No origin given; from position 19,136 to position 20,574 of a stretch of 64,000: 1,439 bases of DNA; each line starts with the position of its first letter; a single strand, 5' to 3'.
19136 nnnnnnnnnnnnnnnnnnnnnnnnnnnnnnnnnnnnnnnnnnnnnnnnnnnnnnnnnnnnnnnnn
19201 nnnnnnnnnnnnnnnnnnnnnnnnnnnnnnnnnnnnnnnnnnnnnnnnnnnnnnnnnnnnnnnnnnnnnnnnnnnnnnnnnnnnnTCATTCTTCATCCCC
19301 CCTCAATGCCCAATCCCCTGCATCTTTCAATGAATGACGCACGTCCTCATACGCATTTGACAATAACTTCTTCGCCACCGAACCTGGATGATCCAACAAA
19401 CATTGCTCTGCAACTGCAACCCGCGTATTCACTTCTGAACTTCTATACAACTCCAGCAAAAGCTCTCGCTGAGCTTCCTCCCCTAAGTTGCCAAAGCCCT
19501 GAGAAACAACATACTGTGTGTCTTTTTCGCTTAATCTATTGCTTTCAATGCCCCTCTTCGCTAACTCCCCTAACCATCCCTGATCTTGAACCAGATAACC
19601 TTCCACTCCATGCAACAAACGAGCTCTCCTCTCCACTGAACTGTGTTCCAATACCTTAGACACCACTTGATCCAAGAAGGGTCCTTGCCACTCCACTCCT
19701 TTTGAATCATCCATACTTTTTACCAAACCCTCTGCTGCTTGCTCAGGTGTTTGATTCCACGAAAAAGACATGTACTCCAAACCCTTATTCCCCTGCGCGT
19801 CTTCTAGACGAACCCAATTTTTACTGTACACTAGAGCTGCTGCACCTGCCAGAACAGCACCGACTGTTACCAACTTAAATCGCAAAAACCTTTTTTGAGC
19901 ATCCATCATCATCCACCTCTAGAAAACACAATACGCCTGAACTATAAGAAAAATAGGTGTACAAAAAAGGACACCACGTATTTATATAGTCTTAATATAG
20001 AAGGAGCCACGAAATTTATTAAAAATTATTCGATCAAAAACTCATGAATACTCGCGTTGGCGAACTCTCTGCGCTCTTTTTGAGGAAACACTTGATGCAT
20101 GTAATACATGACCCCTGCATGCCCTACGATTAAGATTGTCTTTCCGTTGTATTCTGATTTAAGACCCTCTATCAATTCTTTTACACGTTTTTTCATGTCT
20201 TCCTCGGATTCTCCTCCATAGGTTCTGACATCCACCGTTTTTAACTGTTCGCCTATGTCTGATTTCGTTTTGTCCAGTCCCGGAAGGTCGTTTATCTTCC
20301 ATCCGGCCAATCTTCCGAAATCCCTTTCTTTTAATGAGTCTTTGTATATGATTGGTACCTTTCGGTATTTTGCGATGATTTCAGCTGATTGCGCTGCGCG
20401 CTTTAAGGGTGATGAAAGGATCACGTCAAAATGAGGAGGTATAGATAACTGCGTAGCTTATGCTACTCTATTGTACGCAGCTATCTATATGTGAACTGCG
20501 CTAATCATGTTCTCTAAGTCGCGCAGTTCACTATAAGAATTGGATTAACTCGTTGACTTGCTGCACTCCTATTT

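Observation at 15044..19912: GC-rich, translationally coupled six-gene cassette: 2 membrane proteins, coiled-coil protein, AAA+ ATPase, propeptide-bearing cytoplasmic S8 subtilase, small protein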

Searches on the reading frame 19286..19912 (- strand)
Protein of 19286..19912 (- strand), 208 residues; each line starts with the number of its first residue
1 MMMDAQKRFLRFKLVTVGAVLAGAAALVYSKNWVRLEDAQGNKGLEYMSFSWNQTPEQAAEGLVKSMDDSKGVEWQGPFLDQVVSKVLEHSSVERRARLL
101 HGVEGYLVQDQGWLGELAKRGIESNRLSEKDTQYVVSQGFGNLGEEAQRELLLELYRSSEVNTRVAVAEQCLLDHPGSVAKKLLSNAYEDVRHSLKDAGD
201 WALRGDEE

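Call 3: search_protein_families(library=pfam, proteins=[window:19286-19912:-], max_evalue=0.1)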
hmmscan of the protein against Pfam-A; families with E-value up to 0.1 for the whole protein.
window:19286-19912:- (208 aa): 0 families

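Call 4: search_protein_families(library=padloc, proteins=[window:19286-19912:-], max_evalue=0.1)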
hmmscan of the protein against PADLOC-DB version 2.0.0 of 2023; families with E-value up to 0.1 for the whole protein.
window:19286-19912:- (208 aa): 0 families

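Call 5: search_protein_families(library=ncbifam, proteins=[window:19286-19912:-], max_evalue=0.1)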
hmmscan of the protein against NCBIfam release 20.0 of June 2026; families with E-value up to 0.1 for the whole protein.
window:19286-19912:- (208 aa): 0 families

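Call 43: search_protein_families(library=phrogs, proteins=[window:19286-19912:-], max_evalue=0.1)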
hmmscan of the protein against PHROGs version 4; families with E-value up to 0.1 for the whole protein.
window:19286-19912:- (208 aa): 0 families

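Call 96: search_solved_structures(query=A12, max_evalue=10)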
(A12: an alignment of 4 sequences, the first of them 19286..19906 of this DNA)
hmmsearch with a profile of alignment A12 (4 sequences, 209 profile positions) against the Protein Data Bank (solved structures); distinct sequences matched with E-value up to 10: 21.
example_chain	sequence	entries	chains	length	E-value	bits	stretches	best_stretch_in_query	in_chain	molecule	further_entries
3l3r_A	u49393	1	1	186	0.052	16.8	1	7-98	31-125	Dihydrofolate reductase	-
3f8y_A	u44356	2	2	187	0.053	16.8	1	7-98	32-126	Dihydrofolate reductase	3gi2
1u71_A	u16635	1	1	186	0.2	14.9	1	7-98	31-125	Dihydrofolate reductase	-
1dlr_A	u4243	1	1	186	0.2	14.9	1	7-98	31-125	DIHYDROFOLATE REDUCTASE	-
1dls_A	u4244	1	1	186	0.2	14.9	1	7-98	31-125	DIHYDROFOLATE REDUCTASE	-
1dhf_A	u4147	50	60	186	0.2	14.9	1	7-98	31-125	DIHYDROFOLATE REDUCTASE | Dihydrofolate reducatase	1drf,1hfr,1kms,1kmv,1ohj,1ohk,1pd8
1mvs_A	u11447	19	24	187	0.2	14.9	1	7-98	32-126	Dihydrofolate Reductase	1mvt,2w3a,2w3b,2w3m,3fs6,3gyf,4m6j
6vcj_A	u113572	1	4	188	0.2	14.9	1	7-98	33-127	Dihydrofolate reductase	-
3nxo_A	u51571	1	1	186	0.23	14.7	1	7-98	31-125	Dihydrofolate reductase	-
7ese_A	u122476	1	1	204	0.24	14.6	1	7-98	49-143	Dihydrofolate reductase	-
7cgg_A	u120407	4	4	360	0.33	14.2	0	42-145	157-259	PUM-HD domain-containing protein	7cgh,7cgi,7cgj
6nod_A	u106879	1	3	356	0.34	14.2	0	42-145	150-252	PUF (Pumilio/FBF) domain-containing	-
3ghv_A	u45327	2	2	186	0.41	13.9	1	7-98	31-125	Dihydrofolate reductase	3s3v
1hfq_A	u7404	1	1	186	0.42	13.9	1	13-98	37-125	DIHYDROFOLATE REDUCTASE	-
7cgf_A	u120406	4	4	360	0.43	13.8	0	60-145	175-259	PUM-HD domain-containing protein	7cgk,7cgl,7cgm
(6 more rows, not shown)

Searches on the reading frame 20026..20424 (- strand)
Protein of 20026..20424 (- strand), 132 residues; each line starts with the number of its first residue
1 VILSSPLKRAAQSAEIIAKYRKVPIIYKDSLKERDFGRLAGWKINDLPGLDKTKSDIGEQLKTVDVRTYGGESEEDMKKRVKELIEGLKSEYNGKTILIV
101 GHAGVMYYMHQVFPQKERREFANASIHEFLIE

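Call 57: search_protein_families(library=pfam, proteins=[window:20026-20424:-], max_evalue=0.01)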
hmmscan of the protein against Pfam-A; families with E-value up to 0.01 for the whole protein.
window:20026-20424:- (132 aa): 1 family
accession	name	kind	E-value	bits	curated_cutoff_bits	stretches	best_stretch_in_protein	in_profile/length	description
PF00300.27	His_Phos_1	-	9.6e-23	81.3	21.7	1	2-125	48-175/194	Histidine phosphatase superfamily (branch 1)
